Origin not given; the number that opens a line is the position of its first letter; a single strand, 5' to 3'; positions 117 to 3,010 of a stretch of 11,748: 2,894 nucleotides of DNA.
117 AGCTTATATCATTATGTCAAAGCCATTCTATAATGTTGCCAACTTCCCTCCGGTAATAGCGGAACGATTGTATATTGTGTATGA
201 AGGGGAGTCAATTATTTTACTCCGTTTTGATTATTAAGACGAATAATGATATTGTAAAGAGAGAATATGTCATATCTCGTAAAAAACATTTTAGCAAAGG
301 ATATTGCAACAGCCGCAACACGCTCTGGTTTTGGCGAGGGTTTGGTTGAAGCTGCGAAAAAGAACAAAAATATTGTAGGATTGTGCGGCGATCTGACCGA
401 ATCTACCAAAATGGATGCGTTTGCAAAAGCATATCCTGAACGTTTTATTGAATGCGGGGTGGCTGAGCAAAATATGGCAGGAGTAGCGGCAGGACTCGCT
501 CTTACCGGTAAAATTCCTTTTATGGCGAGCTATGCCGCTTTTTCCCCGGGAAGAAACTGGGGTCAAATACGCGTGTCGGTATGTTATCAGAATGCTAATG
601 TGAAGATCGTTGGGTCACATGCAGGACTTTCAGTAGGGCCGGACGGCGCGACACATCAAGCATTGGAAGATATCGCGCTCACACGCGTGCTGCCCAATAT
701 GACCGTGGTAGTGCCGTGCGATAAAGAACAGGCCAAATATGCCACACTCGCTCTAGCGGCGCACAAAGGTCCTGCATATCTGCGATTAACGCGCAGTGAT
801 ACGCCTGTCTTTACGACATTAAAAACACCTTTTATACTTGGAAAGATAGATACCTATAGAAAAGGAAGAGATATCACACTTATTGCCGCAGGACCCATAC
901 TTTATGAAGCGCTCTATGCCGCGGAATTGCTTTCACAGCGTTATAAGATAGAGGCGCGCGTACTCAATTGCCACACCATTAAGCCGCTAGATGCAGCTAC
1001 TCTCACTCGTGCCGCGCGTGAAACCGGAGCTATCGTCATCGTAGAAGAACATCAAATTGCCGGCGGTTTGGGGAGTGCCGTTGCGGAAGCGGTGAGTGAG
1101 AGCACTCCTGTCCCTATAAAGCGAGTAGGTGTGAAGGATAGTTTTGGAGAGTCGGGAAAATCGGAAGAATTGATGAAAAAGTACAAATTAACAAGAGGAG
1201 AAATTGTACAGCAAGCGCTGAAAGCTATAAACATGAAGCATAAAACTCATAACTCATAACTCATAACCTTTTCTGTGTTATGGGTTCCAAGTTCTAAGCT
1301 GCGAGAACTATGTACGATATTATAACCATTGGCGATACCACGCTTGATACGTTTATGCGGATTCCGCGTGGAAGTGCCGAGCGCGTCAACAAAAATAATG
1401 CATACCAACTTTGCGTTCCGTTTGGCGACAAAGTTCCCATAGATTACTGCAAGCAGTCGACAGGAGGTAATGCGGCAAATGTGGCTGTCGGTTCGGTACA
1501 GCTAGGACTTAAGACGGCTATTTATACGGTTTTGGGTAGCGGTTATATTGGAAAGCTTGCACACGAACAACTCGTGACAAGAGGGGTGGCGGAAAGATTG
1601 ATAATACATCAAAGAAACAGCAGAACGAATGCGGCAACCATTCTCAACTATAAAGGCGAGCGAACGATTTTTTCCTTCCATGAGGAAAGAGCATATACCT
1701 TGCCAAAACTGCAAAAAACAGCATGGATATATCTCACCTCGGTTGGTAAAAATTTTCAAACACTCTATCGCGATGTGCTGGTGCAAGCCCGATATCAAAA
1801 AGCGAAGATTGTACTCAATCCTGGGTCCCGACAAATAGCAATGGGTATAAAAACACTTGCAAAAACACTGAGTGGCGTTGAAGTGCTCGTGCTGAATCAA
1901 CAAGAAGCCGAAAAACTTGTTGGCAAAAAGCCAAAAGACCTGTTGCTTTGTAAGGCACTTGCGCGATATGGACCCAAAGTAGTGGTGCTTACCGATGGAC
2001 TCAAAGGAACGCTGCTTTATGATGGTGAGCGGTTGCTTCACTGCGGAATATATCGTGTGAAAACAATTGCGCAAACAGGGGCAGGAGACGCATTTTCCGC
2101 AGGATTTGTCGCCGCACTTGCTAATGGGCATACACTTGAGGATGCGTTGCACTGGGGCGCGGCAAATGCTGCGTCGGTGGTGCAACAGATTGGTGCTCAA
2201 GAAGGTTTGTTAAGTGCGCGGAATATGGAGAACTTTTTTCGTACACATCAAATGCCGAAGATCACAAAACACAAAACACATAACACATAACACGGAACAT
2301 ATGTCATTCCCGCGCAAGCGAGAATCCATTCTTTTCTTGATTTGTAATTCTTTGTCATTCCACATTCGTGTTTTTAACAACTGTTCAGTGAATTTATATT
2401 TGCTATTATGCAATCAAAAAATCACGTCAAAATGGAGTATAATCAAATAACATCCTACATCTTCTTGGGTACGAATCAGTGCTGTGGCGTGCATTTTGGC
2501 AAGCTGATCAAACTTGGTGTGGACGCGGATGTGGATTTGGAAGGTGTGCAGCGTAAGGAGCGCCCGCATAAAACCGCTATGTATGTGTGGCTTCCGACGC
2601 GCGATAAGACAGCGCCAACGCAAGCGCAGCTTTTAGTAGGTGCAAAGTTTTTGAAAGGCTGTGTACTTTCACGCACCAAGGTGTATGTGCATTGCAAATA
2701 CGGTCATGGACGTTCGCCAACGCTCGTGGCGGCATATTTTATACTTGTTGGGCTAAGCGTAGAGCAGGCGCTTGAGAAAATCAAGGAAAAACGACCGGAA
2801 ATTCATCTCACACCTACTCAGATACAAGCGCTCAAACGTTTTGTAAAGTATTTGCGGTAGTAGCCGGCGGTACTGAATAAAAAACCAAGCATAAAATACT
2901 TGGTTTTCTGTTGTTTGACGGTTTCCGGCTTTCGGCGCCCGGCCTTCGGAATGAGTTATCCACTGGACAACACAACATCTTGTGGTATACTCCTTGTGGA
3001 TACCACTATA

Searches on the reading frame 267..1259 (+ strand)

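Call 5: search_protein_families(library=pfam, proteins=[window:267-1259:+], max_evalue=0.1)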
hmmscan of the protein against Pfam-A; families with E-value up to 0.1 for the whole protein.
window:267-1259:+ (330 aa): 3 families
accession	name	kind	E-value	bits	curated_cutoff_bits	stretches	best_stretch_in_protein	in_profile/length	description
PF02779.29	Transket_pyr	-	1e-43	149.4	27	1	16-179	3-172/174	Transketolase, pyrimidine binding domain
PF02780.25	Transketolase_C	-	1.3e-30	106.2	25.9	1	192-311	1-122/124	Transketolase, C-terminal domain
PF22613.1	Transketolase_C_1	-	2.2e-06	28.3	27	1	199-309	10-113/113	Transketolase-like TK C-terminal domain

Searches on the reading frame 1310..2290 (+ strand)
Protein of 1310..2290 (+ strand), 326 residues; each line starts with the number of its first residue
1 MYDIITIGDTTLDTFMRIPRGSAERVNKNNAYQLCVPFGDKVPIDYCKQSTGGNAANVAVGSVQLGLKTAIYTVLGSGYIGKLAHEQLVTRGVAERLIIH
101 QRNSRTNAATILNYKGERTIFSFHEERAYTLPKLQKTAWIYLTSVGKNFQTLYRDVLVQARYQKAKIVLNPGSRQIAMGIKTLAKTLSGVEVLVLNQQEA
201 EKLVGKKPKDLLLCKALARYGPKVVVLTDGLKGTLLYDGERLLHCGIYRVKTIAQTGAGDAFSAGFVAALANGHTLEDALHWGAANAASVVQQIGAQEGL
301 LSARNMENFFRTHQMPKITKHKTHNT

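Call 5: search_protein_families(library=pfam, proteins=[window:1310-2290:+], max_evalue=0.1)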
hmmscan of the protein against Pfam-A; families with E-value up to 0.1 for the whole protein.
window:1310-2290:+ (326 aa): 2 families
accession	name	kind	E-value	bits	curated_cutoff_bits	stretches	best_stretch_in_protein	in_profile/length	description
PF00294.29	PfkB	-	3.3e-37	128.9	25.8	1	39-299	23-298/302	pfkB family carbohydrate kinase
PF08543.17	Phos_pyr_kin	-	2.2e-08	34.3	27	1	182-286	111-227/246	Phosphomethylpyrimidine kinase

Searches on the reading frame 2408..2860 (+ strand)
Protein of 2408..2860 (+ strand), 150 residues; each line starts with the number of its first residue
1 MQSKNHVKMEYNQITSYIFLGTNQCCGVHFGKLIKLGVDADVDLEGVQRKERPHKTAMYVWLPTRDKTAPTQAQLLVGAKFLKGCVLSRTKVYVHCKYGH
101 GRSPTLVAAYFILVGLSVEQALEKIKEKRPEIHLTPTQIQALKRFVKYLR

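Call 5: search_protein_families(library=pfam, proteins=[window:2408-2860:+], max_evalue=0.1)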
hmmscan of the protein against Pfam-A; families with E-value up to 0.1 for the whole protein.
window:2408-2860:+ (150 aa): 6 families
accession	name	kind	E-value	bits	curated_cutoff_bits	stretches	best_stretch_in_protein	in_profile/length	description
PF00782.25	DSPc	-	4.6e-15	56.1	33.5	1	19-145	2-130/133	Dual specificity phosphatase, catalytic domain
PF22785.1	Tc-R-P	-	7.6e-10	39.7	27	1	32-115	18-105/106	Polymorphic toxin system, DSP-PTPase phosphatase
PF22784.1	PTP-SAK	-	1.2e-08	35.6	27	1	55-128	53-123/153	Swiss Army Knife protein, DSP-PTPase phosphatase domain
PF22741.1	PTP-NADK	-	3.9e-06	26.8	27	1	59-127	79-147/163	DSP-PTPase phosphatase fused to NAD+ Kinase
PF00102.32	Y_phosphatase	-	0.0003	20.9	20.9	1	53-142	131-228/234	Protein-tyrosine phosphatase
PF14566.11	PTPlike_phytase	-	0.0044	17.6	27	1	44-111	89-155/158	Inositol hexakisphosphate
